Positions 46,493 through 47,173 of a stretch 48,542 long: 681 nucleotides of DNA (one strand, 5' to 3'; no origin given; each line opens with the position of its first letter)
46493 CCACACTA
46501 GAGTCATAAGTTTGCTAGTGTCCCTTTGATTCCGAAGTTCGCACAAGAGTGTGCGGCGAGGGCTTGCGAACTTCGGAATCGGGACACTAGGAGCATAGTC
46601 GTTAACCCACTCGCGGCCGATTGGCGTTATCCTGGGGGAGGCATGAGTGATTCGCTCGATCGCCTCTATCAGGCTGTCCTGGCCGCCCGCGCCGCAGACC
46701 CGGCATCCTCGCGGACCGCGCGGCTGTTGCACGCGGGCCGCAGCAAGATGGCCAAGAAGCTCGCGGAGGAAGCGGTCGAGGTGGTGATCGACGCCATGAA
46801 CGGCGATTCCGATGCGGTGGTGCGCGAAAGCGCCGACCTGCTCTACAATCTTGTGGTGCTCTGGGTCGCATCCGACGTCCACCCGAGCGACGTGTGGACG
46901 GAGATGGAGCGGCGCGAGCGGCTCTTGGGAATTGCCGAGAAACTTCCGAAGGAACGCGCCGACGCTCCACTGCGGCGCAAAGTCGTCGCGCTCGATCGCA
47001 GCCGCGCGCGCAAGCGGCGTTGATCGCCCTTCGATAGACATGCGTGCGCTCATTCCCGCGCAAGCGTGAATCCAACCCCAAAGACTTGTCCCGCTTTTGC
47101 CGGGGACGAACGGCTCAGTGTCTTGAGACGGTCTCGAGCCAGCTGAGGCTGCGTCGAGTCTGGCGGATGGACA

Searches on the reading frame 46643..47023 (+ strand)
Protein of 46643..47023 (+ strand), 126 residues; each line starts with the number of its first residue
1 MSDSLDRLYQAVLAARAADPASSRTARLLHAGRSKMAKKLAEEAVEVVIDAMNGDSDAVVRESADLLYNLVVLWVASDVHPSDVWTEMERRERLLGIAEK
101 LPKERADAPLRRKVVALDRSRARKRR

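Call 16: find_encoding_contigs(protein=window:46643-47023:+, flank=3000, max_places=10)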
Protein window:46643-47023:+ (126 aa): no gene with exactly this product is on record in the collection.

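Call 47: find_homologous_proteins(query=window:46643-47023:+, max_evalue=1e-20)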
Query window:46643-47023:+ (126 aa): 7999 proteins with E <= 1e-20 among 8000 candidates; the best 120 are listed.
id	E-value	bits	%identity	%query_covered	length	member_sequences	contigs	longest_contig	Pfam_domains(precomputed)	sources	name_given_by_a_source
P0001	4.0e-69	248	98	100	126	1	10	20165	PF01503.23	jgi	jgi:phosphoribosyl-ATP pyrophosphohydrolase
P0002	4.6e-69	248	98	100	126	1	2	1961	PF01503.23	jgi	jgi:phosphoribosyl-ATP pyrophosphohydrolase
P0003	7.5e-69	247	98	100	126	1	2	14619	PF01503.23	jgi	jgi:phosphoribosyl-ATP pyrophosphohydrolase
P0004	9.4e-69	247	98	100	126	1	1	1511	PF01503.23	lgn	-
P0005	2.0e-68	245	98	100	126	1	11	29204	PF01503.23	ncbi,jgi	ncbi:MAG: phosphoribosyl-ATP diphosphatase [Xanthobacteraceae bacterium]|jgi:phosphoribosyl-ATP pyro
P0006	2.0e-68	245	98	100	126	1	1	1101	PF01503.23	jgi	jgi:phosphoribosyl-ATP pyrophosphohydrolase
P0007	2.1e-68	245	98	100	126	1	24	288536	PF01503.23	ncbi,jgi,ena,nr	ncbi:MAG TPA: phosphoribosyl-ATP diphosphatase [Xanthobacteraceae bacterium]|jgi:phosphoribosyl-ATP 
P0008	2.5e-68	245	98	100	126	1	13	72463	PF01503.23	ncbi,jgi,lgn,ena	jgi:phosphoribosyl-ATP pyrophosphohydrolase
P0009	2.9e-68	245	98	100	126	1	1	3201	PF01503.23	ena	-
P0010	3.1e-68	245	98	100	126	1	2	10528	PF01503.23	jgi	jgi:phosphoribosyl-ATP pyrophosphohydrolase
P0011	5.7e-68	244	98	100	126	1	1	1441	PF01503.23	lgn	-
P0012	5.7e-68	244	98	100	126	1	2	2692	PF01503.23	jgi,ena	jgi:phosphoribosyl-ATP pyrophosphohydrolase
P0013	6.3e-68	244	97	100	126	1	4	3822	PF01503.23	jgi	jgi:phosphoribosyl-ATP pyrophosphohydrolase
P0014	6.7e-68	244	98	100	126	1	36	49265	PF01503.23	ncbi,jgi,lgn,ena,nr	ncbi:MAG: phosphoribosyl-ATP diphosphatase [Alphaproteobacteria bacterium 13_2_20CM_2_64_7]|jgi:phos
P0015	7.5e-68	244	97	100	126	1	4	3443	PF01503.23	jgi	jgi:phosphoribosyl-ATP pyrophosphohydrolase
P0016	7.9e-68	244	98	100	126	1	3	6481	PF01503.23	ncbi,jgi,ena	jgi:phosphoribosyl-ATP pyrophosphohydrolase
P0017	9.1e-68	243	98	100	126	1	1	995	PF01503.23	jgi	jgi:phosphoribosyl-ATP pyrophosphohydrolase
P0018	1.1e-67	243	100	96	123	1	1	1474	PF01503.23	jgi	jgi:phosphoribosyl-ATP pyrophosphohydrolase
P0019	1.6e-67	243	98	100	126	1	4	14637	PF01503.23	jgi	jgi:phosphoribosyl-ATP pyrophosphohydrolase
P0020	1.6e-67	243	98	100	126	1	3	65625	PF01503.23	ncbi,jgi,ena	-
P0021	1.8e-67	242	98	100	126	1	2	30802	PF01503.23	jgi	jgi:phosphoribosyl-ATP pyrophosphohydrolase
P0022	1.9e-67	242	97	100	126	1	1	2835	PF01503.23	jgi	jgi:phosphoribosyl-ATP pyrophosphohydrolase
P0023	2.0e-67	242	96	100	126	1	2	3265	PF01503.23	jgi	jgi:phosphoribosyl-ATP pyrophosphohydrolase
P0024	2.1e-67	242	97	100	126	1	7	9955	PF01503.23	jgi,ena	jgi:phosphoribosyl-ATP pyrophosphohydrolase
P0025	2.5e-67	242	98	100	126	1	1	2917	PF01503.23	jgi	jgi:phosphoribosyl-ATP pyrophosphohydrolase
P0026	4.6e-67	241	97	100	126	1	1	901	PF01503.23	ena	-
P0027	5.2e-67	241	98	100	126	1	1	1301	PF01503.23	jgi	jgi:phosphoribosyl-ATP pyrophosphohydrolase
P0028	6.0e-67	241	97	100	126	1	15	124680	PF01503.23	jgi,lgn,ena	jgi:phosphoribosyl-ATP pyrophosphohydrolase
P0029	9.8e-67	240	96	100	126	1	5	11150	PF01503.23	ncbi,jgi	ncbi:MAG TPA: phosphoribosyl-ATP diphosphatase [Xanthobacteraceae bacterium]|jgi:phosphoribosyl-ATP 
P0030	1.6e-66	239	96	100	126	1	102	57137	PF01503.23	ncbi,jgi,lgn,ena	ncbi:MAG TPA: phosphoribosyl-ATP diphosphatase [Xanthobacteraceae bacterium]|jgi:phosphoribosyl-ATP 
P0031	1.7e-66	239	95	100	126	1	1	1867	PF01503.23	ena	-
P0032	2.7e-66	239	96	100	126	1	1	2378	PF01503.23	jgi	jgi:phosphoribosyl-ATP pyrophosphohydrolase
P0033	3.0e-66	238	96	100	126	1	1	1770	PF01503.23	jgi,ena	-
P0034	4.3e-66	238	95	100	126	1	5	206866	PF01503.23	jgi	jgi:phosphoribosyl-ATP pyrophosphohydrolase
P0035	5.4e-66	238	95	100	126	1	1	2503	PF01503.23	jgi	jgi:phosphoribosyl-ATP pyrophosphohydrolase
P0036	6.0e-66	237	95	100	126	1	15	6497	PF01503.23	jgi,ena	jgi:phosphoribosyl-ATP pyrophosphohydrolase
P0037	7.1e-66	237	95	100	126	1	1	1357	PF01503.23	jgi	jgi:phosphoribosyl-ATP pyrophosphohydrolase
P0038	9.7e-66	237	94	100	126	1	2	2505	PF01503.23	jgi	jgi:phosphoribosyl-ATP pyrophosphohydrolase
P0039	9.8e-66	237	96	100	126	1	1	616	PF01503.23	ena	-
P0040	9.9e-66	237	95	100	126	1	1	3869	PF01503.23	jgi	jgi:phosphoribosyl-ATP pyrophosphohydrolase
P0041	9.9e-66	237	95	100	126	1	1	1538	PF01503.23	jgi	jgi:phosphoribosyl-ATP pyrophosphohydrolase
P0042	1.1e-65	237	94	100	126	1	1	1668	PF01503.23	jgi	jgi:phosphoribosyl-ATP pyrophosphohydrolase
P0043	1.4e-65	236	94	100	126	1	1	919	PF01503.23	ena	-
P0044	1.4e-65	236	95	100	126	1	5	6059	PF01503.23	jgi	jgi:phosphoribosyl-ATP pyrophosphohydrolase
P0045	1.6e-65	236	94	100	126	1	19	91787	PF01503.23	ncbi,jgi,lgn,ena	jgi:phosphoribosyl-ATP pyrophosphohydrolase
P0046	1.6e-65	236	94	100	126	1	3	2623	PF01503.23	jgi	jgi:phosphoribosyl-ATP pyrophosphohydrolase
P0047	1.7e-65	236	94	100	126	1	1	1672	PF01503.23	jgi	jgi:phosphoribosyl-ATP pyrophosphohydrolase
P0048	2.7e-65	235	95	100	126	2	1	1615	PF01503.23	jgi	-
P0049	4.3e-65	235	94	100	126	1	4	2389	PF01503.23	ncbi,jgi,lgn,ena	jgi:phosphoribosyl-ATP pyrophosphohydrolase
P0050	4.5e-65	235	94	100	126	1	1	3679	PF01503.23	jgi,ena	jgi:phosphoribosyl-ATP pyrophosphohydrolase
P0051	4.6e-65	235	95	100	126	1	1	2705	PF01503.23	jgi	jgi:phosphoribosyl-ATP pyrophosphohydrolase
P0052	5.1e-65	234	94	100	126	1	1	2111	PF01503.23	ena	-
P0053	5.3e-65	234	94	100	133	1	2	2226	PF01503.23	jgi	jgi:phosphoribosyl-ATP pyrophosphohydrolase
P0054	5.5e-65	234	94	100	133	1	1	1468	PF01503.23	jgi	jgi:phosphoribosyl-ATP pyrophosphohydrolase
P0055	7.3e-65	234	95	100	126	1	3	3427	PF01503.23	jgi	jgi:phosphoribosyl-ATP pyrophosphohydrolase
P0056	7.6e-65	234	94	100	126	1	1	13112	PF01503.23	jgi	jgi:phosphoribosyl-ATP pyrophosphohydrolase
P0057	8.0e-65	234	94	100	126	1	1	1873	PF01503.23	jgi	jgi:phosphoribosyl-ATP pyrophosphohydrolase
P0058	8.3e-65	234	94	100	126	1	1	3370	PF01503.23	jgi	jgi:phosphoribosyl-ATP pyrophosphohydrolase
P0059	9.1e-65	234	94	100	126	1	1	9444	PF01503.23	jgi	jgi:phosphoribosyl-ATP pyrophosphohydrolase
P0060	1.0e-64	234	94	100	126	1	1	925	PF01503.23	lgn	-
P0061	1.1e-64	233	94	100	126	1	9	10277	PF01503.23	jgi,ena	jgi:phosphoribosyl-ATP pyrophosphohydrolase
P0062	1.1e-64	233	94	100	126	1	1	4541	PF01503.23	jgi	jgi:phosphoribosyl-ATP pyrophosphohydrolase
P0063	1.2e-64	233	93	100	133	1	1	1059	PF01503.23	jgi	jgi:phosphoribosyl-ATP pyrophosphohydrolase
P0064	1.4e-64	233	93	100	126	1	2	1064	PF01503.23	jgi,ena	-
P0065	1.6e-64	233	93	100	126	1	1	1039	PF01503.23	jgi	-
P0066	1.7e-64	233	93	100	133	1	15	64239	PF01503.23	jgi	jgi:phosphoribosyl-ATP pyrophosphohydrolase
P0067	1.9e-64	233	94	100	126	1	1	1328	PF01503.23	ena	-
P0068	1.9e-64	233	93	100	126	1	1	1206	PF01503.23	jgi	jgi:phosphoribosyl-ATP pyrophosphohydrolase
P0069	2.2e-64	232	93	100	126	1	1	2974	PF01503.23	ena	-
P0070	2.3e-64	232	93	100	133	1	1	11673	PF01503.23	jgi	jgi:phosphoribosyl-ATP pyrophosphohydrolase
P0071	2.4e-64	232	94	100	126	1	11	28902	PF01503.23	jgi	jgi:phosphoribosyl-ATP pyrophosphohydrolase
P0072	2.6e-64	232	93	100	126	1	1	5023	PF01503.23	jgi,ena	-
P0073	2.7e-64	232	93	100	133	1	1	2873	PF01503.23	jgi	-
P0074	3.2e-64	232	93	100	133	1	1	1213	PF01503.23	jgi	-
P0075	3.5e-64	232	93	100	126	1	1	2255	PF01503.23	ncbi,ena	-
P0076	3.7e-64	232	94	100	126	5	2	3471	PF01503.23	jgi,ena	jgi:phosphoribosyl-ATP pyrophosphohydrolase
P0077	3.8e-64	232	92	100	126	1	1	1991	PF01503.23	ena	-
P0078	4.0e-64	232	93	100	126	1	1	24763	PF01503.23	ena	-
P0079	4.1e-64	232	93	100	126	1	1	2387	PF01503.23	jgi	-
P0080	4.1e-64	232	94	100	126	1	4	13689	PF01503.23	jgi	jgi:phosphoribosyl-ATP pyrophosphohydrolase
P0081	4.1e-64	232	94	100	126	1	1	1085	PF01503.23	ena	-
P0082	4.3e-64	232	93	100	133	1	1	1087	PF01503.23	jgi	-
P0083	6.4e-64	231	94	100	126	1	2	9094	PF01503.23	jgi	jgi:phosphoribosyl-ATP pyrophosphohydrolase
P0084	6.5e-64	231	94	100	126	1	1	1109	PF01503.23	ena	-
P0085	7.1e-64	231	92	100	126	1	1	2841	PF01503.23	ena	-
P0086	8.6e-64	231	94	100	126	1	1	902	PF01503.23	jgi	-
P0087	8.8e-64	231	92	94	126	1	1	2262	PF01503.23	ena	-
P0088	9.1e-64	230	93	100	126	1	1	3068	PF01503.23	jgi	jgi:phosphoribosyl-ATP pyrophosphohydrolase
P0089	1.7e-63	230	93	100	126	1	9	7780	PF01503.23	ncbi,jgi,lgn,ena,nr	ncbi:MAG TPA: phosphoribosyl-ATP diphosphatase [Xanthobacteraceae bacterium]|jgi:phosphoribosyl-ATP 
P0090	1.8e-63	230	92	100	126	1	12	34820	PF01503.23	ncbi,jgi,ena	-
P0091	2.1e-63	229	92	100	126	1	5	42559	PF01503.23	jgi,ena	-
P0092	2.2e-63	229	92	100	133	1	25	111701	PF01503.23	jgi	jgi:phosphoribosyl-ATP pyrophosphohydrolase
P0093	2.4e-63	229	92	100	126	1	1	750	PF01503.23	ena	-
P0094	2.5e-63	229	92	100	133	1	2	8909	PF01503.23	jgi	jgi:phosphoribosyl-ATP pyrophosphohydrolase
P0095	2.7e-63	229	92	100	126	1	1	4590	PF01503.23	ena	-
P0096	3.1e-63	229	93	100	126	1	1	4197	PF01503.23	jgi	jgi:phosphoribosyl-ATP pyrophosphohydrolase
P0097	3.2e-63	229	93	100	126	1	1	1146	PF01503.23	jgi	-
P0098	4.1e-63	228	92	100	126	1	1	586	PF01503.23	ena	-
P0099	4.4e-63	228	92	100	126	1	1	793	PF01503.23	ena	-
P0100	4.5e-63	228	93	100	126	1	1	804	PF01503.23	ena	-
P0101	5.7e-63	228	92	100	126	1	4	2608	PF01503.23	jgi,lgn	jgi:phosphoribosyl-ATP pyrophosphohydrolase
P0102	5.7e-63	228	91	100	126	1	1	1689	PF01503.23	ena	-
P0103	5.8e-63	228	92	100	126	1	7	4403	PF01503.23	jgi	jgi:phosphoribosyl-ATP pyrophosphohydrolase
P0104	5.8e-63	228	92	100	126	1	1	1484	PF01503.23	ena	-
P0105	6.0e-63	228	91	100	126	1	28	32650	PF01503.23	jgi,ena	jgi:phosphoribosyl-ATP pyrophosphohydrolase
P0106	6.5e-63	228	91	100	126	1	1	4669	PF01503.23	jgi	jgi:phosphoribosyl-ATP pyrophosphohydrolase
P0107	6.9e-63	228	91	100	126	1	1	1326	PF01503.23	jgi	jgi:phosphoribosyl-ATP pyrophosphohydrolase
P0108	7.3e-63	228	92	100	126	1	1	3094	PF01503.23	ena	-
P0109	7.4e-63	228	91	100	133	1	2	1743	PF01503.23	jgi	jgi:phosphoribosyl-ATP pyrophosphohydrolase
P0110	7.5e-63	228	92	100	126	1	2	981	PF01503.23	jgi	jgi:phosphoribosyl-ATP pyrophosphohydrolase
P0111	7.6e-63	228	91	100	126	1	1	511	PF01503.23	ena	-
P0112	7.9e-63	227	92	100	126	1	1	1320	PF01503.23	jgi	jgi:phosphoribosyl-ATP pyrophosphohydrolase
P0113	8.4e-63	227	92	100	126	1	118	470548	PF01503.23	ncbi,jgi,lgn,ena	ncbi:MAG TPA: phosphoribosyl-ATP diphosphatase [Xanthobacteraceae bacterium]|jgi:phosphoribosyl-ATP 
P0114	8.4e-63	227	92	100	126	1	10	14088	PF01503.23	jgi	jgi:phosphoribosyl-ATP pyrophosphohydrolase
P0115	8.5e-63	227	92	100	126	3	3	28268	PF01503.23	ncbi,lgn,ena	-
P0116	8.9e-63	227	92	100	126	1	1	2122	PF01503.23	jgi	jgi:phosphoribosyl-ATP pyrophosphohydrolase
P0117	1.1e-62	227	93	100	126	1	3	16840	PF01503.23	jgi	jgi:phosphoribosyl-ATP pyrophosphohydrolase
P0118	1.1e-62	227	91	100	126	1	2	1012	PF01503.23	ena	-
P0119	1.1e-62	227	92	100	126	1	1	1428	PF01503.23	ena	-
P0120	1.2e-62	227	93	100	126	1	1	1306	PF01503.23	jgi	-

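Call 48: find_encoding_contigs(protein=P0007, flank=1500, max_places=10)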
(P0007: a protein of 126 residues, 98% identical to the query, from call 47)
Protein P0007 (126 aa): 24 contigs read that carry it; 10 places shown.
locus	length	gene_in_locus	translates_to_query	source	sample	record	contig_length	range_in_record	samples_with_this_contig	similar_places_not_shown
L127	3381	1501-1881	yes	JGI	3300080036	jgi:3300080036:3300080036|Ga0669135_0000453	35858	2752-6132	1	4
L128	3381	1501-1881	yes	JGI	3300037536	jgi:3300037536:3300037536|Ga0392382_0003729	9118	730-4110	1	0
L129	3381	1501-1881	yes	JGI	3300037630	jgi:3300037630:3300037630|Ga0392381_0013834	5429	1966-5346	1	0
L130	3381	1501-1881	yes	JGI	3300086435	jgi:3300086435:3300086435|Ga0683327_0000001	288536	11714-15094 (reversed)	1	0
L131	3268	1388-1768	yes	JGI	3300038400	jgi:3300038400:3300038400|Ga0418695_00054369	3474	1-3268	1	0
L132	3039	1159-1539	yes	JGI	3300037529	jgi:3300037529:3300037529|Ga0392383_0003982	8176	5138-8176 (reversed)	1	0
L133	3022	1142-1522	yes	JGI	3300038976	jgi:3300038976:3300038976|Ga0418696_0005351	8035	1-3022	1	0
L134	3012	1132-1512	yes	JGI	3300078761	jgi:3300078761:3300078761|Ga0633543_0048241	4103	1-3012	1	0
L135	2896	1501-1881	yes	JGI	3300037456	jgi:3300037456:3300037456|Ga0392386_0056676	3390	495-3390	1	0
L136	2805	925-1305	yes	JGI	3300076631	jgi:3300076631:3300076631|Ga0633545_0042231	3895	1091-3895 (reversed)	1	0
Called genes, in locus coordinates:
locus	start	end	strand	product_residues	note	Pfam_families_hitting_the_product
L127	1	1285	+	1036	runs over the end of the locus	PF14850:Pro_dh-DNA_bdg, PF01619:Pro_dh, PF00171:Aldedh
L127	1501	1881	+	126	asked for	PF01503:PRA-PH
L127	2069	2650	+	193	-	PF09335:VTT_dom (weak)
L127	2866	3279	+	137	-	-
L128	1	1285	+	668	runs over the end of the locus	PF01619:Pro_dh, PF00171:Aldedh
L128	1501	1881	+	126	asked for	PF01503:PRA-PH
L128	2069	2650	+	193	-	PF09335:VTT_dom (weak)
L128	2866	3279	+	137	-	-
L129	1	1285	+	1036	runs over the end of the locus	PF14850:Pro_dh-DNA_bdg, PF01619:Pro_dh, PF00171:Aldedh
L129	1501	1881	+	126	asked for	PF01503:PRA-PH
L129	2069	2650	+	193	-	PF09335:VTT_dom (weak)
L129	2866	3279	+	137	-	-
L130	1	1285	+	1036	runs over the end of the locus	PF14850:Pro_dh-DNA_bdg, PF01619:Pro_dh, PF00171:Aldedh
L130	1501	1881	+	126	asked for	PF01503:PRA-PH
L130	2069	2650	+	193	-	PF09335:VTT_dom (weak)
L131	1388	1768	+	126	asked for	PF01503:PRA-PH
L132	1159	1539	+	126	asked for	PF01503:PRA-PH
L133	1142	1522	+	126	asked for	PF01503:PRA-PH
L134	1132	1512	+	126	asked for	PF01503:PRA-PH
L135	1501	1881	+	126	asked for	PF01503:PRA-PH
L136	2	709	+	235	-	?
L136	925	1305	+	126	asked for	PF01503:PRA-PH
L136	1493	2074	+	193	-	PF09335:VTT_dom (weak)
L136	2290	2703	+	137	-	-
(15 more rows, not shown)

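Call 49: find_encoding_contigs(protein=P0113, flank=1500, max_places=10)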
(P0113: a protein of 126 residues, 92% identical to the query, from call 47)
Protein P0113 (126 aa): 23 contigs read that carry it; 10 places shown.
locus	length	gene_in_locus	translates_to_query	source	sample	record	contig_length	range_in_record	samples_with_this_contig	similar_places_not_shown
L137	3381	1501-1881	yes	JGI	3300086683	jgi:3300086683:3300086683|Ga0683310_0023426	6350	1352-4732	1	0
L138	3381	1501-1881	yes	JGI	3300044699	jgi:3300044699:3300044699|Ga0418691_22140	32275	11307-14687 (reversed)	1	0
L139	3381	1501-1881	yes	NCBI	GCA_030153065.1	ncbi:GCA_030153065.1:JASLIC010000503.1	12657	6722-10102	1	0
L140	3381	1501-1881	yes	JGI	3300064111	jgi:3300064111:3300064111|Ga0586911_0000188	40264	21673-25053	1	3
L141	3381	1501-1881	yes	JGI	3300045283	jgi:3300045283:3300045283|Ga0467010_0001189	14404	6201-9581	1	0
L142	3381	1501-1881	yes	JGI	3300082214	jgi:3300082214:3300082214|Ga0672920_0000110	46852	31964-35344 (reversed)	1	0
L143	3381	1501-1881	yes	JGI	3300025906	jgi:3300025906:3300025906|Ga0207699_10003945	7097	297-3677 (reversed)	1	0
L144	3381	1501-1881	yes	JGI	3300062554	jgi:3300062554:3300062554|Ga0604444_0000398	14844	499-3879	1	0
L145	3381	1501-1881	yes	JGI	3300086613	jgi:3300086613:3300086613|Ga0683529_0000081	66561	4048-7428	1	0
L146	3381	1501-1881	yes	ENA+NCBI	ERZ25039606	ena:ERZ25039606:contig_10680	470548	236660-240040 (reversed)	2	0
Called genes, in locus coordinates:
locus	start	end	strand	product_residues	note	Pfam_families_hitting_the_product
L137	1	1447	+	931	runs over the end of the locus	?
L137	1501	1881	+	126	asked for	PF01503:PRA-PH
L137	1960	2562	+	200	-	PF09335:VTT_dom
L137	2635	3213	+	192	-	-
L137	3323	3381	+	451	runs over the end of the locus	PF03447:NAD_binding_3, PF21135:DRL_cat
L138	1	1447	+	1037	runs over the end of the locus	PF14850:Pro_dh-DNA_bdg, PF01619:Pro_dh, PF00171:Aldedh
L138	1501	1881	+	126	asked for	PF01503:PRA-PH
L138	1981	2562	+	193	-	PF09335:VTT_dom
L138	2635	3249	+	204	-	-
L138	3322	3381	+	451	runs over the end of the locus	PF03447:NAD_binding_3, PF21135:DRL_cat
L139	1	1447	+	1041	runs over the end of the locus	PF14850:Pro_dh-DNA_bdg, PF01619:Pro_dh, PF00171:Aldedh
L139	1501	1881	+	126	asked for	PF01503:PRA-PH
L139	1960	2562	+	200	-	PF09335:VTT_dom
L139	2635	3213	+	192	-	-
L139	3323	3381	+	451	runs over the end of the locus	PF03447:NAD_binding_3, PF21135:DRL_cat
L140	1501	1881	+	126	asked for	PF01503:PRA-PH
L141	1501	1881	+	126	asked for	PF01503:PRA-PH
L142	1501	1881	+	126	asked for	PF01503:PRA-PH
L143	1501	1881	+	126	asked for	PF01503:PRA-PH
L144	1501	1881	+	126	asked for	PF01503:PRA-PH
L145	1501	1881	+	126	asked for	PF01503:PRA-PH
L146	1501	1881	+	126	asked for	PF01503:PRA-PH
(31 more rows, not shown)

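Call 52: find_encoding_contigs(protein=P0030, flank=1000, max_places=10)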
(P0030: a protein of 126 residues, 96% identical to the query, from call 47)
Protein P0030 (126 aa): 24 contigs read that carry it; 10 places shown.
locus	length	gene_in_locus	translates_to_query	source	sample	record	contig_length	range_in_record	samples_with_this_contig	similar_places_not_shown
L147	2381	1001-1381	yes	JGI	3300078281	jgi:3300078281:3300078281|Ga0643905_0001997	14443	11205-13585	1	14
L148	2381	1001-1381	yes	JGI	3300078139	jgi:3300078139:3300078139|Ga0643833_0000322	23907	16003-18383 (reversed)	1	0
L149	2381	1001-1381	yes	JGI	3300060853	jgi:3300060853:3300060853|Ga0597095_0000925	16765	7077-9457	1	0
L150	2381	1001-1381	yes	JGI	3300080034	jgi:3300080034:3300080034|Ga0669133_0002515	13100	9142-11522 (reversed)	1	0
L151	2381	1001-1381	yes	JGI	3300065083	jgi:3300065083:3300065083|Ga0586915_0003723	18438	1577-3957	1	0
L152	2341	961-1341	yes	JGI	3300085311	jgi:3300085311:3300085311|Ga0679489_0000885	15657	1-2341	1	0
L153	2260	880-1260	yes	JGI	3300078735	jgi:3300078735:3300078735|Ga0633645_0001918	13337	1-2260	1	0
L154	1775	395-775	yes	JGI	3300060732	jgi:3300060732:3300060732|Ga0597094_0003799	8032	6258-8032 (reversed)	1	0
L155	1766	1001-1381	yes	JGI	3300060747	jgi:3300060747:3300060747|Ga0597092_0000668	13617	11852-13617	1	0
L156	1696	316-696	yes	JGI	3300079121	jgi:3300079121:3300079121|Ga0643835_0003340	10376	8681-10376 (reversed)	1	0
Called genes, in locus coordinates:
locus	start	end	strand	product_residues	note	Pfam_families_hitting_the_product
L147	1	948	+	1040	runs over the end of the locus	PF14850:Pro_dh-DNA_bdg, PF01619:Pro_dh, PF00171:Aldedh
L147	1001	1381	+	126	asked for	PF01503:PRA-PH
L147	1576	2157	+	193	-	PF09335:VTT_dom (weak)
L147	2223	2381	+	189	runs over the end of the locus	-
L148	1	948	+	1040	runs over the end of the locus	PF14850:Pro_dh-DNA_bdg, PF01619:Pro_dh, PF00171:Aldedh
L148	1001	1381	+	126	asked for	PF01503:PRA-PH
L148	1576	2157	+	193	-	PF09335:VTT_dom (weak)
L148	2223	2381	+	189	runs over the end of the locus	-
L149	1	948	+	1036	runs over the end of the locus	PF14850:Pro_dh-DNA_bdg, PF01619:Pro_dh, PF00171:Aldedh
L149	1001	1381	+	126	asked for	PF01503:PRA-PH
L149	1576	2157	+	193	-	PF09335:VTT_dom (weak)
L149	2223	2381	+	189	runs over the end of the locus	-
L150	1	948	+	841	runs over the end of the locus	?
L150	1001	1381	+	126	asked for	PF01503:PRA-PH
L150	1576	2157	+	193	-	PF09335:VTT_dom (weak)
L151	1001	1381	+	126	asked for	PF01503:PRA-PH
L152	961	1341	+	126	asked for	PF01503:PRA-PH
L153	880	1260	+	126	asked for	PF01503:PRA-PH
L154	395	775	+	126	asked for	PF01503:PRA-PH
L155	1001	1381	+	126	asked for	PF01503:PRA-PH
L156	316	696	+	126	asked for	PF01503:PRA-PH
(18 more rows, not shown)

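Call 53: find_encoding_contigs(protein=P0045, flank=1000, max_places=10)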
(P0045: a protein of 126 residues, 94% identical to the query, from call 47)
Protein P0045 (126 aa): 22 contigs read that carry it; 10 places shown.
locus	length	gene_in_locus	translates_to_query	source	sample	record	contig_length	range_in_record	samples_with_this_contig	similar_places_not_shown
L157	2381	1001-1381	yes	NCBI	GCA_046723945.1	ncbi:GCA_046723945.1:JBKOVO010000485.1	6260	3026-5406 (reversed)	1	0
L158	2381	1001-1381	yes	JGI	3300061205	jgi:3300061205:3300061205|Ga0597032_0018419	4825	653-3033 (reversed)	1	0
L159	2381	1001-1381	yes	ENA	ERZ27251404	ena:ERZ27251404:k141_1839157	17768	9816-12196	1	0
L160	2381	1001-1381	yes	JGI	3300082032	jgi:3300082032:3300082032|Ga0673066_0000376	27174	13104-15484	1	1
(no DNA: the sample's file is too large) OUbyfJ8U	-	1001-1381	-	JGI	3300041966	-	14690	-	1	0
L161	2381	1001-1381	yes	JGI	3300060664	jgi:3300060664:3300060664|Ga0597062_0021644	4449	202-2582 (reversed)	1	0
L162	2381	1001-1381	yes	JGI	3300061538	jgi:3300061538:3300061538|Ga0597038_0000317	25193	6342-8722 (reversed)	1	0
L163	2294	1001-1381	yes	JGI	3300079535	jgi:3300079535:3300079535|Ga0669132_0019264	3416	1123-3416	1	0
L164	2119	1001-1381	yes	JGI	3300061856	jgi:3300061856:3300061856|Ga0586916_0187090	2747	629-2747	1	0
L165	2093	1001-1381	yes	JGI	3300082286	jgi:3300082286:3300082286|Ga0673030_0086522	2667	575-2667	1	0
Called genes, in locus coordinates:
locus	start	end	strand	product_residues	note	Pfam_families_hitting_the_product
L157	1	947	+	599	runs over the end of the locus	?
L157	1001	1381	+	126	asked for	PF01503:PRA-PH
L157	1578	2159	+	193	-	PF09335:VTT_dom (weak)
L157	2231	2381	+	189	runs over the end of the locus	-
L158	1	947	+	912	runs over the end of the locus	?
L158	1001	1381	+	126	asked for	PF01503:PRA-PH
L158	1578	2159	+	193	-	PF09335:VTT_dom (weak)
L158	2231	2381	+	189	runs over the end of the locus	-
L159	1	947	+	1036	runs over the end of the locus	PF14850:Pro_dh-DNA_bdg, PF01619:Pro_dh, PF00171:Aldedh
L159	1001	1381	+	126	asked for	PF01503:PRA-PH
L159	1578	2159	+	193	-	PF09335:VTT_dom (weak)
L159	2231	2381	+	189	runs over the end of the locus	-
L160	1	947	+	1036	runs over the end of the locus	PF14850:Pro_dh-DNA_bdg, PF01619:Pro_dh, PF00171:Aldedh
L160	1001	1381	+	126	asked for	PF01503:PRA-PH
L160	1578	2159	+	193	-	PF09335:VTT_dom (weak)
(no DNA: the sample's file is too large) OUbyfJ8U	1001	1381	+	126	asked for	PF01503:PRA-PH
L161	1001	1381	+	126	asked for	PF01503:PRA-PH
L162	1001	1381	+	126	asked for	PF01503:PRA-PH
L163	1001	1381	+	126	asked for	PF01503:PRA-PH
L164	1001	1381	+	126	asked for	PF01503:PRA-PH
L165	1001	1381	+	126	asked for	PF01503:PRA-PH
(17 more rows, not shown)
